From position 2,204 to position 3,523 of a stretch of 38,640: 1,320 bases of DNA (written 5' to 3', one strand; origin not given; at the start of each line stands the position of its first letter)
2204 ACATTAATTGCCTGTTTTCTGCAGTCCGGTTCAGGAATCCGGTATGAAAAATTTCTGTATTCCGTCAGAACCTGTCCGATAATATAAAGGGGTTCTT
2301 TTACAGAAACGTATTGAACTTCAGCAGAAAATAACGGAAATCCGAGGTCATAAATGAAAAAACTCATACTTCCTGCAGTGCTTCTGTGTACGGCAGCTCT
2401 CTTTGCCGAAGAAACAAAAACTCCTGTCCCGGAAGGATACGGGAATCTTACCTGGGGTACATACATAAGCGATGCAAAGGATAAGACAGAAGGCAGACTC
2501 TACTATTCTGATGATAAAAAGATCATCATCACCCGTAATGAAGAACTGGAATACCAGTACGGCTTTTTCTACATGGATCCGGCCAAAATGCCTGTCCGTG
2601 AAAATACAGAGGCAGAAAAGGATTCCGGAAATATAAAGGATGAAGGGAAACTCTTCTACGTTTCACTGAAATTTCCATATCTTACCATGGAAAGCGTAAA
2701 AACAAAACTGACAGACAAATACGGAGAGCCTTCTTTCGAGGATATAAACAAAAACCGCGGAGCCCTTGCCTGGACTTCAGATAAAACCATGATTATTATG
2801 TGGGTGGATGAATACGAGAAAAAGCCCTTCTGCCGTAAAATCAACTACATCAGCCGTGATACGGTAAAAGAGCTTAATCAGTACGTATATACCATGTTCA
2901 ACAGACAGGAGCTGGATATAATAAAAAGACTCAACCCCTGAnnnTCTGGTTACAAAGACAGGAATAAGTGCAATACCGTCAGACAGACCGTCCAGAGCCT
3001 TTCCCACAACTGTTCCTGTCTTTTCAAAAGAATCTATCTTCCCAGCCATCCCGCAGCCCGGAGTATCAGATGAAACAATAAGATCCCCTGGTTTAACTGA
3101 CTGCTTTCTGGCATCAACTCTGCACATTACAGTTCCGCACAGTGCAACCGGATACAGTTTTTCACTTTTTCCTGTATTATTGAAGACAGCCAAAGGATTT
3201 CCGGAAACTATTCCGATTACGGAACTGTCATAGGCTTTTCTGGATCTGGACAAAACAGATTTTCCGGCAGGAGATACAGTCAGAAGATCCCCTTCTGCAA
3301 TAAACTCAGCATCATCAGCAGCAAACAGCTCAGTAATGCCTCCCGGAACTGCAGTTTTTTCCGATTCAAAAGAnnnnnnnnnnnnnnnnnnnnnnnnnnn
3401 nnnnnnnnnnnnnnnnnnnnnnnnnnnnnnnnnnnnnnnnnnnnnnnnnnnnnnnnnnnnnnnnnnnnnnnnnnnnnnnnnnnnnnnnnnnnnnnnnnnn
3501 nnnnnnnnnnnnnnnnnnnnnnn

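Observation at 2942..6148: Chromosomal 1068-aa fibre-like protein with no phage context and no signal peptide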

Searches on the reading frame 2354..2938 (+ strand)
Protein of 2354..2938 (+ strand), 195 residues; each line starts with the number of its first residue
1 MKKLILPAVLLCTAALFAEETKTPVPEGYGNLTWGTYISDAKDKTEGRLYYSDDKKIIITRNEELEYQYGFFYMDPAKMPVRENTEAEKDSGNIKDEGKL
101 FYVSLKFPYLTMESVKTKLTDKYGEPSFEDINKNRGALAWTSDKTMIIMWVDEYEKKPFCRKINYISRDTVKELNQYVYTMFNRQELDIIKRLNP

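Call 23: search_protein_families(library=pfam, proteins=[window:2354-2938:+], max_evalue=5)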
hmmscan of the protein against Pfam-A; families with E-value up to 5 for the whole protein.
window:2354-2938:+ (195 aa): 1 family
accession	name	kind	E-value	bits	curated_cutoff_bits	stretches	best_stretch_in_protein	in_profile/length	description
PF09644.15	Mg296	-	0.019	15.6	25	1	114-180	6-77/126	Mg296 protein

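Call 24: search_protein_families(library=phrogs, proteins=[window:2354-2938:+], max_evalue=5)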
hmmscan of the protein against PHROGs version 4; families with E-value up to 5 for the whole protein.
window:2354-2938:+ (195 aa): 0 families

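Call 59: search_solved_structures(query=A4, max_evalue=5)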
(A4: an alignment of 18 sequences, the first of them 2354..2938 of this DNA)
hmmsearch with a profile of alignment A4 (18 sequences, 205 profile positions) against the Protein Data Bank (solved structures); distinct sequences matched with E-value up to 5: 2.
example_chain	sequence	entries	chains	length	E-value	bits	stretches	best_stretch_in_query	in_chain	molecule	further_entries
2y6e_A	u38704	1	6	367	0.2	14.6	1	35-84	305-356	UBIQUITIN CARBOXYL-TERMINAL HYDROLASE 4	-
6mj8_A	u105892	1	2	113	0.83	12.6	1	70-132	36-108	Monopolin complex subunit CSM1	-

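Call 61: search_protein_families(library=ncbifam, proteins=[window:2354-2938:+], max_evalue=0.1)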
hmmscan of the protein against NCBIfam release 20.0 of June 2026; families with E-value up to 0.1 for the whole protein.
window:2354-2938:+ (195 aa): 0 families

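Call 66: search_protein_families(library=padloc, proteins=[window:2354-2938:+], max_evalue=0.01)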
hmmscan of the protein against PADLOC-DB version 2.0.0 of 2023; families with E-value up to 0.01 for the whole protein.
window:2354-2938:+ (195 aa): 0 families

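Call 91: find_homologous_proteins(query=A4, max_evalue=0.001)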
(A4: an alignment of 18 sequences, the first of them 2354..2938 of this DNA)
Query A4 (18 sequences) (195 aa, profile of the alignment): 168 proteins with E <= 0.001 among 3028 candidates; the best 120 are listed.
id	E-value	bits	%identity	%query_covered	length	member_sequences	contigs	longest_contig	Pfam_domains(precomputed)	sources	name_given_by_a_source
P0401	1.7e-85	304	53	98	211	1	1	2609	-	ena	-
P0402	8.0e-85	302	50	98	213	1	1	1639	-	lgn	-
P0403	9.5e-85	301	57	91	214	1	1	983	-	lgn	-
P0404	6.7e-84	299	54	88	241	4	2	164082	-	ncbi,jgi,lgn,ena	-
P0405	7.8e-84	298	56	89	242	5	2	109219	-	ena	-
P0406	2.0e-83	297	54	88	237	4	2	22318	-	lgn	-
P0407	2.0e-83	297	52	88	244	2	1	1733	-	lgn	-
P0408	2.5e-83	297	51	96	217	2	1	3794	-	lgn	-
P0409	1.0e-82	295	51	94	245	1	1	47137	-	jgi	-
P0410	2.7e-82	293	53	88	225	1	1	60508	-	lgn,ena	-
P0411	5.4e-82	292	55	89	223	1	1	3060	-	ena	-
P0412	1.9e-81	291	51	94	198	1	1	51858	-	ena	-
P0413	2.8e-81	290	51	91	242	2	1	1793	-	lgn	-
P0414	3.7e-81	290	52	88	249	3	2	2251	-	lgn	-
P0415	3.8e-81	290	55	88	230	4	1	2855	-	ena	-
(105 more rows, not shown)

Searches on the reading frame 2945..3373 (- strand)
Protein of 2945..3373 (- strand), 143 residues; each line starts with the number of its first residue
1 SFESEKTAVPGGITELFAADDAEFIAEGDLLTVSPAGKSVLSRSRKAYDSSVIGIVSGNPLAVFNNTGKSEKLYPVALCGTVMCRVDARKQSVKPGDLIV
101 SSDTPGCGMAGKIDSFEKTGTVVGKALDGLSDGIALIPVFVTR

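Call 39: search_solved_structures(query=A3, max_evalue=10, show_alignments=2)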
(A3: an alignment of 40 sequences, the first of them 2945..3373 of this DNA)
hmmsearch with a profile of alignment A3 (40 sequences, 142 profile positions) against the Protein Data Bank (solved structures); distinct sequences matched with E-value up to 10: 9.
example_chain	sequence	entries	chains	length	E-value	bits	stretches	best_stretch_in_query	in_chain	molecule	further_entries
6qz9_A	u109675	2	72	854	0.0027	20.6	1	7-68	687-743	Pre-neck appendage protein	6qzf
3gqh_A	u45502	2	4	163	0.0034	20.3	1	12-69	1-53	Preneck appendage protein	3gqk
3suc_A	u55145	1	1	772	0.016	18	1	7-68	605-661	Preneck appendage protein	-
6qyy_A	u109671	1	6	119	0.04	16.8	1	85-138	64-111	Capsid fiber protein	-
28nb_A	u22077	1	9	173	0.12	15.2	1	7-69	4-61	chaperon domain D4 for tailspike protein Dpo31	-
1ik6_A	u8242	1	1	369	0.16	14.8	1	88-138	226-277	pyruvate dehydrogenase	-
7cqd_A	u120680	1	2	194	0.19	14.6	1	79-129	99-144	Putative zinc metalloprotease aq_1964,PA14 from Podoplanin,Putative zinc metalloprotease a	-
9flp_A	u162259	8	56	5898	0.84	12.5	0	69-110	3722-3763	The grappling hook protein A in the bacterium Aureispira sp. CCB-QB1 | The grappling hook protein A (GhpA) in the bacterium Aureispira sp. CCB-QB1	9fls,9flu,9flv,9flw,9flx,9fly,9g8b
4ktb_A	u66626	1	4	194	1.3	11.9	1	71-113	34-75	Putative uncharacterized protein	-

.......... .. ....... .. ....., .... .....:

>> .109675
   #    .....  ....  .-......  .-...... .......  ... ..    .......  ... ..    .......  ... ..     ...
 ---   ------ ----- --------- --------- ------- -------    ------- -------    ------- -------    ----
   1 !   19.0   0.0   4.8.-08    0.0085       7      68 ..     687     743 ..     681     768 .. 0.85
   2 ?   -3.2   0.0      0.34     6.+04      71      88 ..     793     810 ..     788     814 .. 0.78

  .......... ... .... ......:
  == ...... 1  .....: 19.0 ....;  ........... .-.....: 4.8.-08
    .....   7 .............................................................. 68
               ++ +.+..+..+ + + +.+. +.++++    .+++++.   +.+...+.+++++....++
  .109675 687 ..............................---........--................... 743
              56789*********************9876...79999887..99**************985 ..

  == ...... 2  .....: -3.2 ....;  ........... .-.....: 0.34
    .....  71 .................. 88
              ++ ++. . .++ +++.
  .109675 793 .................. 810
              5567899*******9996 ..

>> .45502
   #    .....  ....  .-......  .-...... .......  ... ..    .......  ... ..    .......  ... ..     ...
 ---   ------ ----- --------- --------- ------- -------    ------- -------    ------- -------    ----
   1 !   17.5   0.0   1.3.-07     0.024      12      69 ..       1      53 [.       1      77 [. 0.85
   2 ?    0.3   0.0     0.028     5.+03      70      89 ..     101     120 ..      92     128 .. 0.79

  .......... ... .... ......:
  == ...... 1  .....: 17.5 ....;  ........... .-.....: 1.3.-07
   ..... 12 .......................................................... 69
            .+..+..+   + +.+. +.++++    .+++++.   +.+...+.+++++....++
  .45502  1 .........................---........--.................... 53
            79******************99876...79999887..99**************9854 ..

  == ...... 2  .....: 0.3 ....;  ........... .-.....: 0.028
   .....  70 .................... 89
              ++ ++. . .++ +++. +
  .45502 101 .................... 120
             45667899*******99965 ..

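Call 45: predict_structure(alignment_id=A3)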
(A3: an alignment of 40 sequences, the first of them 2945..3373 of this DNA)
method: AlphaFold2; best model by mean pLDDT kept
length: 143 residues; sequences in the alignment: 40
mean_pLDDT: 90.2   pTM: 0.85
mean pLDDT of the five models: 90.2, 89.8, 89.7, 89.2, 88.8
residues with pLDDT >= 90: 106; 70-90: 23; 50-70: 10; < 50: 4
segments of 3 or more residues with pLDDT < 50: 1-4
pLDDT, mean of each block of 10 residues (from residue 1): 54 89 89 89 96 94 80 90 98 98 98 94 97 98 83
secondary structure, 60 per line:
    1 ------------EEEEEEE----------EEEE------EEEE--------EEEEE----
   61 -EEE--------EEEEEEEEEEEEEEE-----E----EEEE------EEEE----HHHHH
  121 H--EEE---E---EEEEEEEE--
elements in order: E13-19 E30-33 E40-43 E52-56 E62-64 E73-87 E98-101 E108-111 H116-121 E124-126 E134-141

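Call 47: fold_search(model_id=the predicted structure, library=pdb)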
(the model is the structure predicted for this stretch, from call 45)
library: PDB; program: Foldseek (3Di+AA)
matches with E <= 10: 124; with E <= 0.001: 3
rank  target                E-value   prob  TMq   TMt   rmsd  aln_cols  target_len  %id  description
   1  6qyy_B                5.7e-04  1.00  0.47  0.56   7.7       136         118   15  The crystal structure of head fiber gp8.5 N base in bacteriophage phi29 (released 2019-06-12)
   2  8hdt_G                8.4e-04  1.00  0.58  0.51   8.0       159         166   15  Cyanophage Pam3 capsid asymmetric unit (released 2023-01-18)
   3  6qyy_A                9.3e-04  1.00  0.48  0.56   7.7       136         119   15  The crystal structure of head fiber gp8.5 N base in bacteriophage phi29 (released 2019-06-12)
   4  3suc                  1.7e-03  1.00  0.66  0.14   5.7       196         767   14  Crystal structure of the pre-mature bacteriophage phi29 gene product 12 (released 2011-08-03)
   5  3gqh_A                3.1e-03  1.00  0.62  0.55   4.3       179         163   16  Crystal Structure of the Bacteriophage phi29 gene product 12 C-terminal fragment (released 2009-05-26)
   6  6qvk_1e               5.4e-03  1.00  0.44  0.24   6.9       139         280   16  The cryo-EM structure of bacteriophage phi29 prohead (released 2019-06-12)
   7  8pkh_DU               5.4e-03  1.00  0.44  0.42   6.9       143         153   12  Borrelia bacteriophage BB1 procapsid, fivefold-symmetrized outer shell (released 2023-07-12)
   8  8pkh_FJ               5.4e-03  1.00  0.46  0.43   7.1       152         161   14  Borrelia bacteriophage BB1 procapsid, fivefold-symmetrized outer shell (released 2023-07-12)
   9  6qvk_1f               7.1e-03  1.00  0.51  0.29   5.4       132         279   17  The cryo-EM structure of bacteriophage phi29 prohead (released 2019-06-12)
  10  5wk1_K                1.1e-02  1.00  0.56  0.55   5.7       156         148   13  Structure of the major capsid protein and the capsid stabilizing protein of the marine siphovirus TW1 (released 2018-01-17)
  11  9ocb_K                1.4e-02  1.00  0.53  0.51   7.4       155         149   14  Sf11 capsid Icosahedral Reconstruction (released 2025-11-12)
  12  8pkh_DM               1.4e-02  0.98  0.43  0.41   7.2       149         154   15  Borrelia bacteriophage BB1 procapsid, fivefold-symmetrized outer shell (released 2023-07-12)
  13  8pkh_DY               1.4e-02  0.98  0.42  0.40   7.0       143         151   12  Borrelia bacteriophage BB1 procapsid, fivefold-symmetrized outer shell (released 2023-07-12)
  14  8pkh_EC               1.5e-02  0.97  0.41  0.39   6.6       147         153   17  Borrelia bacteriophage BB1 procapsid, fivefold-symmetrized outer shell (released 2023-07-12)
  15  9gay_C                1.6e-02  0.91  0.37  0.41  15.9       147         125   13  Extended phiCD508 capsid (released 2025-03-26)
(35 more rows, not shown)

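Call 51: fold_search(model_id=the predicted structure, library=viral)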
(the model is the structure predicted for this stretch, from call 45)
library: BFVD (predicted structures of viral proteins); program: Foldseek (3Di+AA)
matches with E <= 10: 399; with E <= 0.001: 70
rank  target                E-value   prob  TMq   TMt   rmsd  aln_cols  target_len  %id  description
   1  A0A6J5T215            2.3e-12  1.00  0.83  0.24   3.0       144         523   28  Uncharacterized protein [uncultured Caudovirales phage]
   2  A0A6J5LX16            2.3e-12  1.00  0.80  0.18   3.5       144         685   29  Uncharacterized protein [uncultured Caudovirales phage]
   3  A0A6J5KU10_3          2.9e-11  1.00  0.79  0.11   4.1       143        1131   27  Uncharacterized protein [uncultured Caudovirales phage]
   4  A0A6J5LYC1            3.4e-11  1.00  0.79  0.08   3.3       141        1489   32  Uncharacterized protein [uncultured Caudovirales phage]
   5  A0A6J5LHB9            4.7e-11  1.00  0.77  0.19   4.0       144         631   22  Uncharacterized protein [uncultured Caudovirales phage]
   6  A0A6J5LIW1            6.2e-11  1.00  0.79  0.60   2.9       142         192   25  Uncharacterized protein [uncultured Caudovirales phage]
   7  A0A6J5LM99            6.2e-11  1.00  0.79  0.56   3.6       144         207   26  Uncharacterized protein [uncultured Caudovirales phage]
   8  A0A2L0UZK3            8.6e-11  1.00  0.78  0.20   3.8       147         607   28  Uncharacterized protein [Agrobacterium phage Atu_ph07]
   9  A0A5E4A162            9.0e-11  1.00  0.80  0.25   3.7       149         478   19  (no name in the UniProt tables at hand)
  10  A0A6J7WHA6            1.6e-10  1.00  0.79  0.40   3.7       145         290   28  Uncharacterized protein [uncultured Caudovirales phage]
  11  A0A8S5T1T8            2.3e-10  1.00  0.80  0.66   3.7       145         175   23  Preneck appendage protein barrel, VIRAL PROTEIN.8A [Myoviridae sp. ctWb16]
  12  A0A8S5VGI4            7.6e-10  1.00  0.76  0.63   4.7       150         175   20  Preneck appendage protein [Myoviridae sp. ctkfK18]
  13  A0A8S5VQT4            1.0e-09  1.00  0.75  0.32   3.9       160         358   29  (no name in the UniProt tables at hand)
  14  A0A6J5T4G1            3.7e-09  1.00  0.78  0.33   4.1       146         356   25  Uncharacterized protein [uncultured Caudovirales phage]
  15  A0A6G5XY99            3.9e-09  1.00  0.75  0.21   4.0       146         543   25  (no name in the UniProt tables at hand)
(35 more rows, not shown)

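Call 84: search_dna_similar(query=window:2945-3373:-, collection=phages, mode=protein, max_evalue=1, max_rows=20)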
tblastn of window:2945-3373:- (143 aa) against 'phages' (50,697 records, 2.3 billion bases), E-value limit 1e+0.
Records with a match: 4; places in all: 4; records where one place covers at least 80% of the query: 0.
Best place of each record, by identity: <60% 4.
By first word of the organism name: Ralstonia 3; Bacteriophage 1.
By host as written in the record: - 1; Ralstonia solanacearum T334 1; Ralstonia solanacearum T379 1; Ralstonia solanacearum T394 1.
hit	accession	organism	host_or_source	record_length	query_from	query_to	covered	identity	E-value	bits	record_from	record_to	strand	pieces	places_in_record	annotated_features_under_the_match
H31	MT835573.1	Bacteriophage sp.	human fecal samples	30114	71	129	41%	42.4%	2e-1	37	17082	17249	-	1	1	record has no annotation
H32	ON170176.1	Ralstonia phage YO102_5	Ralstonia solanacearum T334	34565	88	132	31%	40.0%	4e-1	36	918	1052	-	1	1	record has no annotation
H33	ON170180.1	Ralstonia phage YO103_9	Ralstonia solanacearum T379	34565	88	132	31%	40.0%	4e-1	36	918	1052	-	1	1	record has no annotation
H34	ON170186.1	Ralstonia phage YO106_4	Ralstonia solanacearum T394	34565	88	132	31%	40.0%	4e-1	36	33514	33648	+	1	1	record has no annotation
